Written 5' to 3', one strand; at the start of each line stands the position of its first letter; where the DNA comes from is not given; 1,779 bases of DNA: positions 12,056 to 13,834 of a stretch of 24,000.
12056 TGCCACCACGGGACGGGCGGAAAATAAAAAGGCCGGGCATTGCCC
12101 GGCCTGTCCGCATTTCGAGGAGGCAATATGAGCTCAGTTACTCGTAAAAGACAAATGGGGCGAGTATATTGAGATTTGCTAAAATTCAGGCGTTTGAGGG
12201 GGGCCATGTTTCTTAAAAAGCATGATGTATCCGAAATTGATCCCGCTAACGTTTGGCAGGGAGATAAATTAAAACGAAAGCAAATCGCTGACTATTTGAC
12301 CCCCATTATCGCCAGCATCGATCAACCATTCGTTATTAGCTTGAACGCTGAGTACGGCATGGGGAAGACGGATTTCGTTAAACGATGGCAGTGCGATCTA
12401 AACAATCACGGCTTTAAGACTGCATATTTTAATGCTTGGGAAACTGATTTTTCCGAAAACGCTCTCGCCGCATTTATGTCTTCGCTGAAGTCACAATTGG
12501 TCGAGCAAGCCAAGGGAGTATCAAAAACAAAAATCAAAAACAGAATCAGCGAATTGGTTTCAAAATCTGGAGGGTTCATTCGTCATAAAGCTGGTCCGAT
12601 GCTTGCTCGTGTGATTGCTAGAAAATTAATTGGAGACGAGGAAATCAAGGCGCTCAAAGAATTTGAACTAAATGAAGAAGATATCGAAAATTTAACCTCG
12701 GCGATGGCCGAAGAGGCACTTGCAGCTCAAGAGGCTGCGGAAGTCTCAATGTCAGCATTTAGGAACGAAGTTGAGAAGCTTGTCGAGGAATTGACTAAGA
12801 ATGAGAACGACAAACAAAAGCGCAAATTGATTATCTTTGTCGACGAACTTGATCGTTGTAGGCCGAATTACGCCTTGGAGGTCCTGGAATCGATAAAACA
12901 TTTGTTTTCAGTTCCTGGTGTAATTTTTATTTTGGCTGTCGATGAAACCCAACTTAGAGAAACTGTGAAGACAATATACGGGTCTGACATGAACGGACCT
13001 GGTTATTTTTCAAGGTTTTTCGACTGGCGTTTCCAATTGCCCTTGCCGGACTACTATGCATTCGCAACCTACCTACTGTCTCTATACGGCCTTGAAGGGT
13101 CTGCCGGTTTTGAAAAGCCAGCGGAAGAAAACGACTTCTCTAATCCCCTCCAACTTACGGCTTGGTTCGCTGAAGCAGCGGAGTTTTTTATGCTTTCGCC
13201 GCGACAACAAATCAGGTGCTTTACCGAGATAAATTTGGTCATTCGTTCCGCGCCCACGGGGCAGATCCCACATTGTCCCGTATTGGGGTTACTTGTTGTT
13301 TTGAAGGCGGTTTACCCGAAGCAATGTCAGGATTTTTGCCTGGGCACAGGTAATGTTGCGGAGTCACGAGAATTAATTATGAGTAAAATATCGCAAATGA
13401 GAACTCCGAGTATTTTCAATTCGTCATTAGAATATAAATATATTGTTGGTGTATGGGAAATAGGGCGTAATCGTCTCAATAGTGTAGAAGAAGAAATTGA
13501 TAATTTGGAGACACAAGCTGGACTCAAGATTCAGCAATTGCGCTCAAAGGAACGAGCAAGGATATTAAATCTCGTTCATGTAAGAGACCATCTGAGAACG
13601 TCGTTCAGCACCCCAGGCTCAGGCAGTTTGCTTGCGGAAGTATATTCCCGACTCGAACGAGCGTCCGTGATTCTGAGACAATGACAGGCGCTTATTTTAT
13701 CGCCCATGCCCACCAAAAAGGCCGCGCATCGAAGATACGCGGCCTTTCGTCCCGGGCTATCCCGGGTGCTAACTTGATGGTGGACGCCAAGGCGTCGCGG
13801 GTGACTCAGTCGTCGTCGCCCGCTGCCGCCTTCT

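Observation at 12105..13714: Low-GC 1.6-kb islet encoding a stand-alone, apparently soluble KAP-family NTPase between core genes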

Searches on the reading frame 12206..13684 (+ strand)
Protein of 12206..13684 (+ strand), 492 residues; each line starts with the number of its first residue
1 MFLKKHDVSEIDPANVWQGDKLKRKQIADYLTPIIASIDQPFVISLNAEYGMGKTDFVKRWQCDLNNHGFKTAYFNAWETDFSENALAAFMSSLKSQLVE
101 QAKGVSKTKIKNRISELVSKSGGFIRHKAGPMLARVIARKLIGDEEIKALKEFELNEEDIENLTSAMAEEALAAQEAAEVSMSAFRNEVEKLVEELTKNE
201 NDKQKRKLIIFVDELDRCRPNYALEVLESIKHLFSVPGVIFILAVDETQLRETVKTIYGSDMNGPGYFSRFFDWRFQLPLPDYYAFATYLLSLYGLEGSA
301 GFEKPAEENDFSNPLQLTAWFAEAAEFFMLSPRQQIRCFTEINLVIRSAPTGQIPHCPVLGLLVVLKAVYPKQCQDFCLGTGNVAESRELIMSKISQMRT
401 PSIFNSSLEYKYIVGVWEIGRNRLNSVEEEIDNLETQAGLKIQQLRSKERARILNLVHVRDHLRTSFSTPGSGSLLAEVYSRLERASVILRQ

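Call 5: search_protein_families(library=pfam, proteins=[window:12206-13684:+], max_evalue=1)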
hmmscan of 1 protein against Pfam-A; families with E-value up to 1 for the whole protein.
window:12206-13684:+ (492 aa): 11 families
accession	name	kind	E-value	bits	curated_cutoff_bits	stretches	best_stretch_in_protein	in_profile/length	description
PF07693.20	KAP_NTPase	-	3.2e-39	135.4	20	1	24-293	1-240/293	KAP family P-loop domain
PF24883.2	NPHP3_N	-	7.3e-08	33.2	24.8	2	43-113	24-93/164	Nephrocystin 3, N-terminal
PF13191.12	AAA_16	-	0.00011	23.2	32.6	1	102-221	32-147/167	AAA ATPase domain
PF13401.12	AAA_22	-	0.00066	20.4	27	1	159-251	64-127/130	AAA domain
PF01637.24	ATPase_2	-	0.0013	19.1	33.2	1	51-219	30-123/225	ATPase domain predominantly from Archaea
PF00004.35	AAA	-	0.015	16.2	21.2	1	166-221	17-72/131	ATPase family associated with various cellular activities (AAA)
PF24404.1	nSTAND_NTPase7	-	0.062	12.7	27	1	43-110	14-81/399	Novel STAND NTPase 7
PF24389.1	ORC-CDC6-like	-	0.062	12.5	27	1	120-248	151-256/571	ORC-CDC6-like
PF08519.17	RFC1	-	0.11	13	23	1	109-169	64-130/158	Replication factor RFC1 C terminal domain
PF08472.16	S6PP_C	-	0.17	12.2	34.4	1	160-216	41-98/133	Sucrose-6-phosphate phosphohydrolase C-terminal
PF06570.16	DUF1129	-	0.32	11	29.1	1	148-207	15-73/207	Protein of unknown function (DUF1129)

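Call 6: search_protein_families(library=padloc, proteins=[window:12206-13684:+], max_evalue=1)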
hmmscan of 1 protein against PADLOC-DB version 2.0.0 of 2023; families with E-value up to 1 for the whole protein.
window:12206-13684:+ (492 aa): 9 families
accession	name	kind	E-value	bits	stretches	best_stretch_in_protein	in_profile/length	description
PDLC04959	PDC-S20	-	1.2e-104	349.5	1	5-435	4-415/464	-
PDLC04956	PDC-S20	-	2.7e-39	133.8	1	19-279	11-253/450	-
PDLC04957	PDC-S20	-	1.3e-28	98.7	1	22-278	8-255/446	-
PDLC04958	PDC-S20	-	1.3e-28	98.6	1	20-273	4-241/458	-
PDLC02361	PifA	-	7.7e-17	59.1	1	19-289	16-264/720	PifA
PDLC02209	QatA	-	1.3e-15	55.1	1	20-256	11-252/646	-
PDLC02210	QatA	-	1.1e-13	48.6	1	41-259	32-256/593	-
PDLC02741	PbeC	-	0.029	10.8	1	147-258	408-515/644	PbeC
PDLC04566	PDC-M30A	-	0.035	11.1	1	154-213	91-148/372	-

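Call 7: search_protein_families(library=ncbifam, proteins=[window:12206-13684:+], max_evalue=1)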
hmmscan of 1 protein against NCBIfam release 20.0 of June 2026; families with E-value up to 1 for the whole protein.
window:12206-13684:+ (492 aa): 5 families
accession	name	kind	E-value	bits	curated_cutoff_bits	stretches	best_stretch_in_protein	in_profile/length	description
NF041923.1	QatA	equivalog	5.4e-19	68.3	600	1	20-258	11-253/628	Qat anti-phage system ATPase QatA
NF047389.1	ATPase_Sll1717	subfamily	0.00071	18.8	75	1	80-219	61-198/454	P-loop ATPase, Sll1717 family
NF006255.0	PRK08402.1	equivalog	0.043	12.7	442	1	98-155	12-68/355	replication factor A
NF041748.1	Drt3b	equivalog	0.063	11.9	350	1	104-209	320-419/647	antiviral reverse transcriptase Drt3b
NF047455.1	TF_Staph_AryK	equivalog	0.1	10.8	850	1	136-258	363-483/759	transcriptional regulator AryK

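Call 12: find_homologous_proteins(query=window:12206-13684:+)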
Query window:12206-13684:+ (492 aa): 895 proteins with E <= 0.001 among 8000 candidates; the best 120 are listed.
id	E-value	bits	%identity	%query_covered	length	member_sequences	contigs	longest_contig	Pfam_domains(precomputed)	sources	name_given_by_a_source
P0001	0.0e+0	1052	97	100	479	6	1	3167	PF07693.21,PF24883.3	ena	-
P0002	3.8e-231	786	71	100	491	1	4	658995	PF07693.21,PF24883.3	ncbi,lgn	ncbi:MAG: P-loop NTPase fold protein [Rhodospirillales bacterium]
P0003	1.9e-195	668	63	100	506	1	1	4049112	PF07693.21,PF24883.3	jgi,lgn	jgi:hypothetical protein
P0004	1.4e-122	428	44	100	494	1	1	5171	PF07693.21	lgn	-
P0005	3.4e-109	384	40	99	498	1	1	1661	PF07693.21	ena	-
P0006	2.3e-108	381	43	88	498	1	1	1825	PF07693.21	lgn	-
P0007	4.5e-106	373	43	99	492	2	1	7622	PF07693.21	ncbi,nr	ncbi:MAG: hypothetical protein IH905_09425 [Proteobacteria bacterium]|nr:hypothetical protein [Pseud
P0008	3.2e-104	367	40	99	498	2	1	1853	PF07693.21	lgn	-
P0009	4.4e-104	367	42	99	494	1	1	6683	PF07693.21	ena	-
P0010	9.6e-101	356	40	96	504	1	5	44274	PF07693.21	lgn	-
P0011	3.7e-100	354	41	97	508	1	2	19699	PF07693.21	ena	-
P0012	4.1e-100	354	38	96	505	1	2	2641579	PF07693.21,PF13401.13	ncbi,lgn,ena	-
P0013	4.2e-99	350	37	96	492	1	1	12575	PF07693.21,PF24883.3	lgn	-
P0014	4.4e-97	344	42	84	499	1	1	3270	PF07693.21,PF24883.3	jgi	jgi:hypothetical protein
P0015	5.8e-96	340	44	75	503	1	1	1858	PF07693.21,PF24883.3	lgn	-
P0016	6.0e-96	340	45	77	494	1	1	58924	PF07693.21,PF24883.3,PF13401.13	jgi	jgi:hypothetical protein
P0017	5.3e-95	337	39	89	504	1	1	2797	PF07693.21,PF24883.3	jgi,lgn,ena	-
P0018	8.4e-94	333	46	70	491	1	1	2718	PF07693.21,PF24883.3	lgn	-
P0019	2.3e-92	328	38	85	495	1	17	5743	PF07693.21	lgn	-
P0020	5.2e-92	327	38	100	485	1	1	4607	PF07693.21,PF24883.3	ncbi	-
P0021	6.6e-92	327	39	99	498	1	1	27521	PF07693.21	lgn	-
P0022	3.6e-91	324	45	72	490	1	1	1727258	PF07693.21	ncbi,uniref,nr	ncbi:hypothetical protein GCM10017044_04970 [Kordiimonas sediminis]|uniref:KAP NTPase domain-contain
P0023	1.9e-90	322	39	99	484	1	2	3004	PF07693.21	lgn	-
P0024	2.5e-90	321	37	87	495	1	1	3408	PF07693.21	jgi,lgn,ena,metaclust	metaclust:\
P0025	3.3e-90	321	38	88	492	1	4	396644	PF07693.21,PF24883.3,PF13401.13,PF25199.2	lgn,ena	-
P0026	4.5e-90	321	38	98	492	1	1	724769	PF07693.21,PF13401.13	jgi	jgi:hypothetical protein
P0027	7.3e-90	320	45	75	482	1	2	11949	PF07693.21,PF24883.3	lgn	-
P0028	1.7e-89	319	40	83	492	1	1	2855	PF07693.21,PF24883.3,PF01637.25,PF13191.13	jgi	jgi:hypothetical protein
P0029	2.9e-89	318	44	77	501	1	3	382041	PF07693.21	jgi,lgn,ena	-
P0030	5.4e-89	317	44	74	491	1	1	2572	PF07693.21,PF24883.3,PF13191.13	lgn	-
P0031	1.7e-88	315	38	89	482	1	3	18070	PF07693.21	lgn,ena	-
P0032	2.9e-88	315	36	95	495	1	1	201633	PF07693.21,PF13191.13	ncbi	-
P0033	1.0e-87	313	44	76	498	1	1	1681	PF07693.21,PF24883.3,PF13401.13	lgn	-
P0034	2.7e-86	308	43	74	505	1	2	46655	PF07693.21,PF24883.3,PF13401.13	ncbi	-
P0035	1.6e-85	306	35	95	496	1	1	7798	PF07693.21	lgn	-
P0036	3.7e-84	301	41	76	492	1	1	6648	PF07693.21,PF13191.13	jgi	jgi:hypothetical protein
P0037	3.4e-83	298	42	74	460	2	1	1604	PF07693.21,PF24883.3,PF01637.25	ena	-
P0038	5.0e-83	297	37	97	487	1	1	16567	PF07693.21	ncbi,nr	ncbi:MAG: P-loop NTPase fold protein [Alphaproteobacteria bacterium]|nr:P-loop NTPase fold protein [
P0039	8.9e-83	297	42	76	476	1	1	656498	PF07693.21,PF24883.3,PF13191.13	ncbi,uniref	ncbi:KAP family P-loop NTPase fold protein [Kordiimonas sp.]|uniref:KAP family P-loop NTPase fold pr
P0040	1.0e-82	296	36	95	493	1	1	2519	PF07693.21,PF13191.13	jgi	-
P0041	1.2e-82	296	37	90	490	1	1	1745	PF07693.21,PF24883.3,PF01637.25,PF13191.13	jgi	jgi:hypothetical protein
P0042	1.3e-82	296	35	95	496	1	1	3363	PF07693.21,PF24883.3,PF13191.13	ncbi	-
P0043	1.6e-82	296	41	71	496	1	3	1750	PF07693.21,PF13191.13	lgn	-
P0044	8.0e-82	293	37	87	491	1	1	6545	PF07693.21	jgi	jgi:hypothetical protein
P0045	7.9e-81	290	41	75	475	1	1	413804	PF07693.21,PF24883.3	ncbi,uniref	ncbi:KAP family P-loop NTPase fold protein [Kordiimonas sp.]|uniref:KAP family P-loop NTPase fold pr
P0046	3.4e-79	285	39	82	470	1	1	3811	PF07693.21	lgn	-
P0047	1.3e-78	283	37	98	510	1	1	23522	PF07693.21,PF24883.3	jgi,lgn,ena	-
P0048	1.4e-77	279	41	75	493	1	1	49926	PF07693.21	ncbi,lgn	ncbi:MAG: P-loop NTPase fold protein [Bdellovibrionales bacterium]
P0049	4.6e-77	278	36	85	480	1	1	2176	PF07693.21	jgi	jgi:hypothetical protein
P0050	6.7e-77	277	36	88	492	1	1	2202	PF07693.21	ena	-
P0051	1.1e-76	276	34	100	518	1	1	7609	PF07693.21,PF13401.13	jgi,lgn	-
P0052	2.3e-76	275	39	74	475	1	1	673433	PF07693.21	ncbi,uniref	ncbi:KAP family P-loop NTPase fold protein [Kordiimonas sp.]|uniref:KAP family P-loop NTPase fold pr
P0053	1.1e-73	267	40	71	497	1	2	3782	PF07693.21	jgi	jgi:hypothetical protein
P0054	1.5e-73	266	38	76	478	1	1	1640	PF07693.21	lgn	-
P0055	4.4e-73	265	35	95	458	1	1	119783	PF07693.21,PF13401.13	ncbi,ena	-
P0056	5.9e-73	264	33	98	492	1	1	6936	PF07693.21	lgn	-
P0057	1.0e-72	263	34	96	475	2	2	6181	PF07693.21,PF24883.3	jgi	-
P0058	1.6e-72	263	39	71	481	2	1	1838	PF07693.21,PF13191.13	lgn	-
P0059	2.6e-71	259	33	94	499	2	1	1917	PF07693.21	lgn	-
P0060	3.5e-71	258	40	70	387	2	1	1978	PF07693.21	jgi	-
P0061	4.8e-71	258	38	73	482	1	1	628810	PF07693.21,PF24883.3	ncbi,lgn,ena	-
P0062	1.4e-69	253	33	96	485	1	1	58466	PF07693.21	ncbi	-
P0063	3.1e-69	252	35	90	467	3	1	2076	PF07693.21,PF24883.3,PF01637.25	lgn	-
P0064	1.2e-68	250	34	90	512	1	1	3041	PF07693.21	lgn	-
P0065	2.8e-68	249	39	75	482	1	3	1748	PF07693.21,PF24883.3,PF13401.13,PF13191.13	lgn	-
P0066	1.7e-67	246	36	77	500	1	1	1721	PF07693.21,PF24883.3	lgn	-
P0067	8.7e-67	244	36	71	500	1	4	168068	PF07693.21,PF24883.3,PF13401.13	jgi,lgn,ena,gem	-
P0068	1.2e-66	243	36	79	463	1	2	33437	PF07693.21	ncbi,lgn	-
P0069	1.3e-65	240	37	74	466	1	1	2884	PF07693.21,PF24883.3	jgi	jgi:hypothetical protein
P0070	1.5e-65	240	36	70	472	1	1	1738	PF07693.21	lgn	-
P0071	3.0e-65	239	36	74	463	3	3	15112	PF07693.21,PF24883.3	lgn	-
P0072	2.0e-64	236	33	95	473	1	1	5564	PF07693.21,PF24883.3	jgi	-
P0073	4.5e-64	235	36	75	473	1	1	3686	PF07693.21,PF24883.3,PF13401.13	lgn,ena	-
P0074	8.8e-64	234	35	86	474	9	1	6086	PF07693.21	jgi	jgi:hypothetical protein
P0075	1.0e-63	234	37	78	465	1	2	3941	PF07693.21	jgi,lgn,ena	-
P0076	1.4e-63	233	37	74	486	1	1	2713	PF07693.21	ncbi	-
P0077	4.0e-63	232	37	74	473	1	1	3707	PF07693.21,PF24883.3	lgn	-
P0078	4.1e-63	232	36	71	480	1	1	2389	PF07693.21,PF24883.3,PF01637.25,PF13191.13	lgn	-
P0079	5.7e-63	231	36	76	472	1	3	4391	PF07693.21,PF24883.3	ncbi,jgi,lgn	jgi:hypothetical protein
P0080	5.7e-63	231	33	89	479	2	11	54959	PF07693.21,PF24883.3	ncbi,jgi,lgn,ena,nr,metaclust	ncbi:MAG: P-loop NTPase fold protein [Candidatus Tritonobacter lacicola]|nr:P-loop NTPase fold prote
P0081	6.1e-63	231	35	77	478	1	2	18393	PF07693.21,PF24883.3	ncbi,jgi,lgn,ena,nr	ncbi:MAG: KAP family NTPase [Chloroflexi bacterium]|nr:KAP family NTPase [Chloroflexota bacterium]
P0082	1.1e-62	230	36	74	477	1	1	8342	PF07693.21,PF24883.3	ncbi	-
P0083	1.3e-62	230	35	74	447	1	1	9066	PF07693.21,PF24883.3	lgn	-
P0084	1.6e-62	230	34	75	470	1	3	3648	PF07693.21,PF24883.3,PF13401.13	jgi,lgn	jgi:hypothetical protein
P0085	2.8e-62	229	36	77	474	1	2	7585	PF07693.21,PF24883.3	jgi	jgi:hypothetical protein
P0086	7.5e-62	228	36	74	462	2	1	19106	PF07693.21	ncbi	-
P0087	8.7e-62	227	36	76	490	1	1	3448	PF07693.21,PF24883.3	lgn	-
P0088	1.3e-61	227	36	75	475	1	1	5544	PF07693.21,PF24883.3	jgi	jgi:hypothetical protein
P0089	2.1e-61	226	37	74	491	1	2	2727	PF07693.21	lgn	-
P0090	2.3e-61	226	35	77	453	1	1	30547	PF07693.21,PF24883.3,PF13401.13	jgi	jgi:hypothetical protein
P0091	3.1e-61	225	33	76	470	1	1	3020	PF07693.21,PF24883.3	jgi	-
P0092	3.5e-61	225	35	76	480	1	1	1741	PF07693.21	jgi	-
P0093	3.7e-61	225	35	77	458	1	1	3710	PF07693.21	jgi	jgi:hypothetical protein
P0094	9.1e-61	224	33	75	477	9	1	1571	PF07693.21,PF24883.3,PF13401.13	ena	-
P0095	9.1e-61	224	33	96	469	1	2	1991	PF07693.21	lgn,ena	-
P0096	1.5e-60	223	37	74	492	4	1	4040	PF07693.21,PF24883.3,PF13191.13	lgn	-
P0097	3.4e-60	222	37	78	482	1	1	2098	PF07693.21,PF24883.3,PF13191.13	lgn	-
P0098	5.2e-60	221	33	78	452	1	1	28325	PF07693.21,PF24883.3,PF13401.13,PF01637.25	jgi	jgi:KAP-like P-loop domain-containing protein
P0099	5.8e-60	221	36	75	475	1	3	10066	PF07693.21,PF24883.3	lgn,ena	-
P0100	1.1e-59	220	35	75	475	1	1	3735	PF07693.21,PF24883.3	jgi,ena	-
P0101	1.2e-59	220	34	77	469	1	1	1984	PF07693.21,PF24883.3,PF00004.36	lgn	-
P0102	1.3e-59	220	34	79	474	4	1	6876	PF07693.21,PF24883.3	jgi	-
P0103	1.3e-59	220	35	75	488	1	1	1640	PF07693.21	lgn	-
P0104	1.6e-59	220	38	70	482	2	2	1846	PF07693.21,PF24883.3,PF13191.13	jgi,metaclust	metaclust:\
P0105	1.7e-59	220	28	96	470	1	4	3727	PF07693.21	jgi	jgi:KAP family P-loop domain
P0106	5.1e-59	218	35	74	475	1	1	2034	PF07693.21,PF24883.3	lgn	-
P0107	6.3e-59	218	34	77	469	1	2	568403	PF07693.21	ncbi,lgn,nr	ncbi:MAG: hypothetical protein HS126_35320 [Anaerolineales bacterium]|nr:hypothetical protein [Anaer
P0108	7.4e-59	218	36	73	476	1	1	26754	PF07693.21,PF24883.3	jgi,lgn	-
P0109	8.5e-59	217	35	71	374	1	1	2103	PF07693.21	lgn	-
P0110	1.1e-58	217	35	73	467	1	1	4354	PF07693.21,PF24883.3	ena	-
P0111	1.5e-58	217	35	73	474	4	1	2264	PF07693.21,PF24883.3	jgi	-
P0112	1.6e-58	217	33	79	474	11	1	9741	PF07693.21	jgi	-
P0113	3.4e-58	215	34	67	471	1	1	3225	PF07693.21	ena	-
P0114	5.0e-58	215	32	79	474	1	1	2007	PF07693.21,PF24883.3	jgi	-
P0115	6.0e-58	215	35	74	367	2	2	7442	PF07693.21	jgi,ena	-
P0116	8.5e-58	214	32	83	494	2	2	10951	PF07693.21,PF24883.3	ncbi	-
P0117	1.7e-57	213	37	73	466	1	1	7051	PF07693.21,PF24883.3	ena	-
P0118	2.2e-57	213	35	75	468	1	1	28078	PF07693.21,PF24883.3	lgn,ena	-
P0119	4.4e-57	212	39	60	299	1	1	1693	PF07693.21,PF24883.3,PF13401.13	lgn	-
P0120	4.5e-57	212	33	75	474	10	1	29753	PF07693.21,PF24883.3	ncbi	-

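Call 13: find_encoding_contigs(protein=window:12206-13684:+, flank=10000, max_places=10)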
Protein window:12206-13684:+ (492 aa): 22 contigs read that carry it; 10 places shown.
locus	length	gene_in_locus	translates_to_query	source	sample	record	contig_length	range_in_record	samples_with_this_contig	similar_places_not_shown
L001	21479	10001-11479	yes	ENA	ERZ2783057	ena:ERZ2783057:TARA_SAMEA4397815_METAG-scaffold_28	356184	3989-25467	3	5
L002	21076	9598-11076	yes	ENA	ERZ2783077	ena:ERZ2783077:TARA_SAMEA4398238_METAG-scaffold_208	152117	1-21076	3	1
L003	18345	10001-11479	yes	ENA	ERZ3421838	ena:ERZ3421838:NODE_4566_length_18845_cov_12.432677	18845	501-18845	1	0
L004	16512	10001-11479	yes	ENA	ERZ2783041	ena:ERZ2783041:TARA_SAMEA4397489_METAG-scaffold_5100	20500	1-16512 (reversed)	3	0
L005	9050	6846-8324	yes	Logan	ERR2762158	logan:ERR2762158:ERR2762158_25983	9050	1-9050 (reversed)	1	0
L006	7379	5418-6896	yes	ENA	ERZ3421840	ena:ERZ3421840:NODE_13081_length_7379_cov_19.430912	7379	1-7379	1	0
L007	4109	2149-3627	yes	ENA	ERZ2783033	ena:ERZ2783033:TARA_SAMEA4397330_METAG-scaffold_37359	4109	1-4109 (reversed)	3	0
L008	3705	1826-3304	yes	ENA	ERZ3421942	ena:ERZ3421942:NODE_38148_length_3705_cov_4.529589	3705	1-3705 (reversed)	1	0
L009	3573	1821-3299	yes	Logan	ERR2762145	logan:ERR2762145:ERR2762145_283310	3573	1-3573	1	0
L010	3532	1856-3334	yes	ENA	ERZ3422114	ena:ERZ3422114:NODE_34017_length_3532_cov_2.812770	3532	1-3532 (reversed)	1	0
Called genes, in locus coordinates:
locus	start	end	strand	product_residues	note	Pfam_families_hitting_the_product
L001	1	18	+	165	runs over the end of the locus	PF00072:Response_reg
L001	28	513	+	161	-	-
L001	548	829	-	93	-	-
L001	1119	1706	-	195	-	-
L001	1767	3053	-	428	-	-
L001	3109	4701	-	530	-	PF00117:GATase, PF07722:Peptidase_C26, PF02540:NAD_synthase (weak), PF03054:tRNA_Me_trans (faint), PF00958:GMP_synt_C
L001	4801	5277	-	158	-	-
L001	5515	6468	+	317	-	-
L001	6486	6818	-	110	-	-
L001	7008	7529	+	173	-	PF02776:TPP_enzyme_N (weak)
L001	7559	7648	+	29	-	-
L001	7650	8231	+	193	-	PF02775:TPP_enzyme_C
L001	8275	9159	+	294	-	PF00561:Abhydrolase_1, PF12697:Abhydrolase_6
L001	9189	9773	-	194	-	PF04636:PA26 (weak), PF02627:CMD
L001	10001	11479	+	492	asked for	PF07693:KAP_NTPase, PF24883:NPHP3_N (faint)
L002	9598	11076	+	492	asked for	PF07693:KAP_NTPase, PF24883:NPHP3_N (faint)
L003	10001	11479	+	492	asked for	PF07693:KAP_NTPase, PF24883:NPHP3_N (faint)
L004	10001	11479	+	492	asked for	PF07693:KAP_NTPase, PF24883:NPHP3_N (faint)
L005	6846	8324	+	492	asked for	PF07693:KAP_NTPase, PF24883:NPHP3_N (faint)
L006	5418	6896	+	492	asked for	PF07693:KAP_NTPase, PF24883:NPHP3_N (faint)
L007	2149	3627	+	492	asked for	PF07693:KAP_NTPase, PF24883:NPHP3_N (faint)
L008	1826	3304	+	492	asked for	PF07693:KAP_NTPase, PF24883:NPHP3_N (faint)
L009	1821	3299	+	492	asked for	PF07693:KAP_NTPase, PF24883:NPHP3_N (faint)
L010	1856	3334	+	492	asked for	PF07693:KAP_NTPase, PF24883:NPHP3_N (faint)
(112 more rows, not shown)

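Call 14: find_encoding_contigs(protein=P0002, flank=10000, max_places=3)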
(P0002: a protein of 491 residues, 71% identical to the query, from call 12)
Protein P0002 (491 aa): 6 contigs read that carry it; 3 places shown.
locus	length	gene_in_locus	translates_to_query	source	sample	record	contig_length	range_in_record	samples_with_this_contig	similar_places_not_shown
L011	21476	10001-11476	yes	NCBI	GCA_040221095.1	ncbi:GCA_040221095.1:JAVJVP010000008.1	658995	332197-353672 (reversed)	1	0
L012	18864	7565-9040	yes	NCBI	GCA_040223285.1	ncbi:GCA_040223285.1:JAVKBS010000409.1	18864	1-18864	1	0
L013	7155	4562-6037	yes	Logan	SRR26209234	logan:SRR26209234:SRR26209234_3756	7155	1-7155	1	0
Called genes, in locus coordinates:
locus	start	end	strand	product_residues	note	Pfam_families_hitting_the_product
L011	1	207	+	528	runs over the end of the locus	PF00989:PAS (weak), PF08448:PAS_4, PF13426:PAS_9, PF00512:HisKA, PF02518:HATPase_c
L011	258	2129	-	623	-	PF00664:ABC_membrane, PF00005:ABC_tran, PF02463:SMC_N (weak)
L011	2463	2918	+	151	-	PF00072:Response_reg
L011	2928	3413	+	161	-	-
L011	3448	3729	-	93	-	-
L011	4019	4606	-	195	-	-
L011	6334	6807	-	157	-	-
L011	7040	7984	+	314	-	-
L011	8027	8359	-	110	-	-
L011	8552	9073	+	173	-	PF02776:TPP_enzyme_N (weak)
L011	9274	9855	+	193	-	PF02775:TPP_enzyme_C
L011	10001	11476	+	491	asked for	PF07693:KAP_NTPase, PF24883:NPHP3_N (faint)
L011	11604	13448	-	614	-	PF13667:ThiC-associated, PF01964:ThiC_Rad_SAM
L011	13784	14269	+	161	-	PF00565:SNase (weak)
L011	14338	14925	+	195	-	PF00005:ABC_tran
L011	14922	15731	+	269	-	PF03649:UPF0014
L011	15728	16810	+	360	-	PF02746:MR_MLE_N, PF13378:MR_MLE_C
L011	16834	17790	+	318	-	PF00389:2-Hacid_dh, PF02826:2-Hacid_dh_C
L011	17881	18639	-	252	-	PF13548:DUF4126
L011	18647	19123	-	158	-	PF05099:TerB (weak)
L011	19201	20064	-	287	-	PF00561:Abhydrolase_1, PF00975:Thioesterase (weak), PF12146:Hydrolase_4 (weak), PF12697:Abhydrolase_6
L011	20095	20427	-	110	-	-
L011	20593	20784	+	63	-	-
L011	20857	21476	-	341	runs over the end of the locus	PF02668:TauD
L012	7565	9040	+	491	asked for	PF07693:KAP_NTPase, PF24883:NPHP3_N (faint)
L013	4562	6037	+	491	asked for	PF07693:KAP_NTPase, PF24883:NPHP3_N (faint)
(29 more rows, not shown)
